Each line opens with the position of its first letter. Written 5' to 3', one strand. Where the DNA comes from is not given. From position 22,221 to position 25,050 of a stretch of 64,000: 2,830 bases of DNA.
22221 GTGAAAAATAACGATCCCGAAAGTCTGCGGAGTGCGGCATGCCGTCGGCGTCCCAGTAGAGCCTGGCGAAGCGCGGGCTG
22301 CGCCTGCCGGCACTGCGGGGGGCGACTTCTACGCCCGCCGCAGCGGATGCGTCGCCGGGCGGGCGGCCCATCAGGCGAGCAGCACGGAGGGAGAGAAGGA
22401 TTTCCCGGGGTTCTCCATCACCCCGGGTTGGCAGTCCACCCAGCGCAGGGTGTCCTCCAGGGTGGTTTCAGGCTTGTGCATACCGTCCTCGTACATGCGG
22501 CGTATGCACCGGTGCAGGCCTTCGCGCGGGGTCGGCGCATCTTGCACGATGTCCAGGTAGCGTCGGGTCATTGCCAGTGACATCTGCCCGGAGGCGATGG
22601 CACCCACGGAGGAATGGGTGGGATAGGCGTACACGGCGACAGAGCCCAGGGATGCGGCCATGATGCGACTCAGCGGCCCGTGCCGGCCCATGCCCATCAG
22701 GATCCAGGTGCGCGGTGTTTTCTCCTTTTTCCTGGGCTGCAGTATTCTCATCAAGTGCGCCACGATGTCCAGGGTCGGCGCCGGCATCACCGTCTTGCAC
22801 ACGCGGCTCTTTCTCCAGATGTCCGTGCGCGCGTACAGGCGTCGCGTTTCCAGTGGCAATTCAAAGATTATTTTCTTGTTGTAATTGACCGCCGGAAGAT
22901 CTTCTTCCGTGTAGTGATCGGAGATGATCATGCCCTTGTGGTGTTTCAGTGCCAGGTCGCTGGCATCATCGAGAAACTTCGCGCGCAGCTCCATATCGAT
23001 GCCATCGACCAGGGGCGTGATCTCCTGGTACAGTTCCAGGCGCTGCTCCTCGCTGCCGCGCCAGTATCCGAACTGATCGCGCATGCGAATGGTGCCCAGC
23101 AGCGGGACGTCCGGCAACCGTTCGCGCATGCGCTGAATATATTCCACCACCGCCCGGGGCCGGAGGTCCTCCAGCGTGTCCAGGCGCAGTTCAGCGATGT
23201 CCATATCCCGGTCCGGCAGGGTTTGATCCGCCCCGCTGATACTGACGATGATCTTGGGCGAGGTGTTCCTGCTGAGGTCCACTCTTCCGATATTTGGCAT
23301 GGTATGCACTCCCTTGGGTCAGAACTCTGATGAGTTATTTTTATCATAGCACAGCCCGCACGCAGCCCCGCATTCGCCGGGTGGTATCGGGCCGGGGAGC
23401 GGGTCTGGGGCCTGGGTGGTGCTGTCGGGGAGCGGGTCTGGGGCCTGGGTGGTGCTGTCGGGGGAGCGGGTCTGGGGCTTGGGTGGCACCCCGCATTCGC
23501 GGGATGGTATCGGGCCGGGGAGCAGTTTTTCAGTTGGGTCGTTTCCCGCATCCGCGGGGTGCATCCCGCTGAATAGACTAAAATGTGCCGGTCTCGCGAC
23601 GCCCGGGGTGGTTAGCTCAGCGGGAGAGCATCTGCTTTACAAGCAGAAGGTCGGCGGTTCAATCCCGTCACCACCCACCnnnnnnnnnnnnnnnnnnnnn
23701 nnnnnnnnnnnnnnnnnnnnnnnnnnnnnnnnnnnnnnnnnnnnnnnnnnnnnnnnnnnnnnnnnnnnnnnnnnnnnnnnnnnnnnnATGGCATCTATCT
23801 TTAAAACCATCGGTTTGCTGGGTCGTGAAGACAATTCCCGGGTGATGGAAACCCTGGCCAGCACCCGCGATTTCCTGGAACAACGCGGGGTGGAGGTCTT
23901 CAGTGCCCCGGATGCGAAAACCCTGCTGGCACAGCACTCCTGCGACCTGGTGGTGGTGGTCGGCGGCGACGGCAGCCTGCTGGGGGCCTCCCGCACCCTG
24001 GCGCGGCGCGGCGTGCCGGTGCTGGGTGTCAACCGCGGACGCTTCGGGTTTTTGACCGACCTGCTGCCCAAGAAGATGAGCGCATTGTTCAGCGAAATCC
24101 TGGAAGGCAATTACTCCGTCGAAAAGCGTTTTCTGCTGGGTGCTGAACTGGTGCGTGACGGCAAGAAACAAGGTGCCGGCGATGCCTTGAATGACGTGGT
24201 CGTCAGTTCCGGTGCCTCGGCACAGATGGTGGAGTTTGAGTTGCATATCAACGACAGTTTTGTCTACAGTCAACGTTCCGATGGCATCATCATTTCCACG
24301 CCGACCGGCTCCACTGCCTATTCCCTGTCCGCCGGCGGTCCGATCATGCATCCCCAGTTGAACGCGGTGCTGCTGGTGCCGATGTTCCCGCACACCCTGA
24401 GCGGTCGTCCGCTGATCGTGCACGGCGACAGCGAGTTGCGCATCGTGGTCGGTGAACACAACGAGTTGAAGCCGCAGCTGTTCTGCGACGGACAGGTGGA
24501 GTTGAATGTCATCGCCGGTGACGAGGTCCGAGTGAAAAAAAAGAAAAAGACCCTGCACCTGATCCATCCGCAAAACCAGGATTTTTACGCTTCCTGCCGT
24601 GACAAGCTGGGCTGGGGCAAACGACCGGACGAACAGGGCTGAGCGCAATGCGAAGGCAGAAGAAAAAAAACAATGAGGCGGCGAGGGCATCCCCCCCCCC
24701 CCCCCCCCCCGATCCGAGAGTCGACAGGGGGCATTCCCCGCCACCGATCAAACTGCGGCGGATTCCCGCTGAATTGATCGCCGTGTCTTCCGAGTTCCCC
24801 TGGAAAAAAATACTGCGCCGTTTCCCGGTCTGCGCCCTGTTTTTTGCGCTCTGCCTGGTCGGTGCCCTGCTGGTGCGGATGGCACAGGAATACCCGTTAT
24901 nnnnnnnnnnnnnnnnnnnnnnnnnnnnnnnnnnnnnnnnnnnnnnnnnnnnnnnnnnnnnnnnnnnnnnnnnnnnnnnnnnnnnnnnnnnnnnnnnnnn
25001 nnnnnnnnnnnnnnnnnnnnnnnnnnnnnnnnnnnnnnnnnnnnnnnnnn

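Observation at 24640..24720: C20 homopolymer (in-frame poly-proline) at the 5' end of the rhomboid protease gene, immediately after nadK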

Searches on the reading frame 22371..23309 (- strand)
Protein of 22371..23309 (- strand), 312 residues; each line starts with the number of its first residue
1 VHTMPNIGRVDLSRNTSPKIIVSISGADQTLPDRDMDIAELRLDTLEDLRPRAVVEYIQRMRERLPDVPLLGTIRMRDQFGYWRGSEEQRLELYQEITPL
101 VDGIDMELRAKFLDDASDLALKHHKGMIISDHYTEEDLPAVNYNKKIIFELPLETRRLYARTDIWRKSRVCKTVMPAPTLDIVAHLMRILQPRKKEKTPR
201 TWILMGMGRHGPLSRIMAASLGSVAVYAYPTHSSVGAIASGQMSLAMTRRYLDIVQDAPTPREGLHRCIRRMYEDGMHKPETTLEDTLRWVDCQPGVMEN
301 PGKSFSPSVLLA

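Call 6: search_protein_families(library=pfam, proteins=[window:22371-23309:-])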
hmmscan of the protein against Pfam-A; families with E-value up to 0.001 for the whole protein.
window:22371-23309:- (312 aa): 1 family
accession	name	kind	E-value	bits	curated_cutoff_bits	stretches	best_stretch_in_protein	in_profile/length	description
PF01487.21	DHquinase_I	-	5.7e-24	85.9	22.2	1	33-251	21-229/230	Type I 3-dehydroquinase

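Call 7: search_protein_families(library=ncbifam, proteins=[window:22371-23309:-])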
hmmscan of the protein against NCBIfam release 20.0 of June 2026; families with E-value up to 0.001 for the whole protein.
window:22371-23309:- (312 aa): 3 families
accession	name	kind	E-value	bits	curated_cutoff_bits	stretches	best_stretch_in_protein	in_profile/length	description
TIGR01093.1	aroD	equivalog_domain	9.8e-24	84.7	139.3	1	33-250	23-227/229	type I 3-dehydroquinate dehydratase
NF002683.0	PRK02412.2-2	equivalog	2.5e-10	40.2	329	1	33-136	20-116/215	3-dehydroquinate dehydratase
NF010091.0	PRK13576.1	equivalog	6.3e-07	29.4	263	0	35-147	25-124/216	type I 3-dehydroquinate dehydratase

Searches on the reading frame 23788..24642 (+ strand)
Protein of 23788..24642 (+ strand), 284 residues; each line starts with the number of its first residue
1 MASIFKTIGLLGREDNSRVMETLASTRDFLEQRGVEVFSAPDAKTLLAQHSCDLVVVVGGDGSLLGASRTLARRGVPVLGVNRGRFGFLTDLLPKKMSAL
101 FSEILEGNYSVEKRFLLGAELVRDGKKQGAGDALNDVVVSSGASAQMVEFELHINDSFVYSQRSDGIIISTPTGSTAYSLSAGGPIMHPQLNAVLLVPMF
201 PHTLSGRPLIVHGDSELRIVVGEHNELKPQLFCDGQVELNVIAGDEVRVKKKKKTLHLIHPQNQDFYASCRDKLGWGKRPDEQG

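Call 6: search_protein_families(library=pfam, proteins=[window:23788-24642:+])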
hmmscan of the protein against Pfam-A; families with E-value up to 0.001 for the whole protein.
window:23788-24642:+ (284 aa): 2 families
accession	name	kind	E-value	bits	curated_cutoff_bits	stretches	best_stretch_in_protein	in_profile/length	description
PF20143.4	NAD_kinase_C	-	2.3e-38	131.2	23.7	1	134-260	1-125/126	ATP-NAD kinase C-terminal domain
PF01513.26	NAD_kinase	-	1.1e-16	61.8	25.5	1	48-109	69-130/130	ATP-NAD kinase N-terminal domain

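Call 7: search_protein_families(library=ncbifam, proteins=[window:23788-24642:+])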
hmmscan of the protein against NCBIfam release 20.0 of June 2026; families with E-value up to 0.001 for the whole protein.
window:23788-24642:+ (284 aa): 19 families
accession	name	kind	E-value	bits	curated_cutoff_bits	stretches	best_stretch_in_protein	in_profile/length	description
NF002306.0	PRK01231.1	equivalog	1.1e-111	372.7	316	1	3-281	6-296/299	NAD(+) kinase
NF002893.0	PRK03378.1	equivalog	4.6e-95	318.3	386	1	1-279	1-290/292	NAD(+) kinase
NF002561.0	PRK02155.1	equivalog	3.9e-84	282.4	371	1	2-282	3-293/297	NAD kinase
NF002579.0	PRK02231.1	equivalog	8.1e-82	275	459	1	3-278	10-298/301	NAD(+) kinase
NF003391.0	PRK04539.1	equivalog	1.5e-77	260.6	470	1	1-279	1-294/296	inorganic polyphosphate/ATP-NAD kinase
NF010678.0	PRK14076.1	equivalog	2.2e-59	201.8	493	1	24-273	310-566/570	bifunctional NADP phosphatase/NAD kinase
NF002892.0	PRK03372.1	equivalog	1.6e-58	198.5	299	1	29-267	48-285/312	NAD kinase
NF002521.0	PRK01911.1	equivalog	3.1e-58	197.5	309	1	48-278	61-288/292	NAD kinase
NF002984.0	PRK03708.1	equivalog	3.1e-53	181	326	1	8-274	3-273/277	NAD(+) kinase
NF002732.0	PRK02649.1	equivalog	3.9e-51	174.4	348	1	50-277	67-292/305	NAD(+) kinase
NF002731.0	PRK02645.1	equivalog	1.1e-50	172.8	312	1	47-277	51-293/305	NAD(+) kinase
NF010677.0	PRK14075.1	equivalog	1.1e-48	166.1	260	1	34-279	28-255/257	NAD(+) kinase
NF010679.0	PRK14077.1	equivalog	2.9e-47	161.4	343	1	6-278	11-287/287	NAD(+) kinase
NF002255.0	PRK01185.1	subfamily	1e-42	146.1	304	1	48-274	49-265/271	NAD(+) kinase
NF003424.0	PRK04885.1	equivalog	2.9e-27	95.5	220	1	42-272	26-258/265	NAD kinase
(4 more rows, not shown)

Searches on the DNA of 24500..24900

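Call 53: search_rna_families(source=window, start=24500, end=24900, threshold=evalue, max_evalue=1)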
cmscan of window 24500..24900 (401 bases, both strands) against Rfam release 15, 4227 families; matches with E-value up to 1: 0.
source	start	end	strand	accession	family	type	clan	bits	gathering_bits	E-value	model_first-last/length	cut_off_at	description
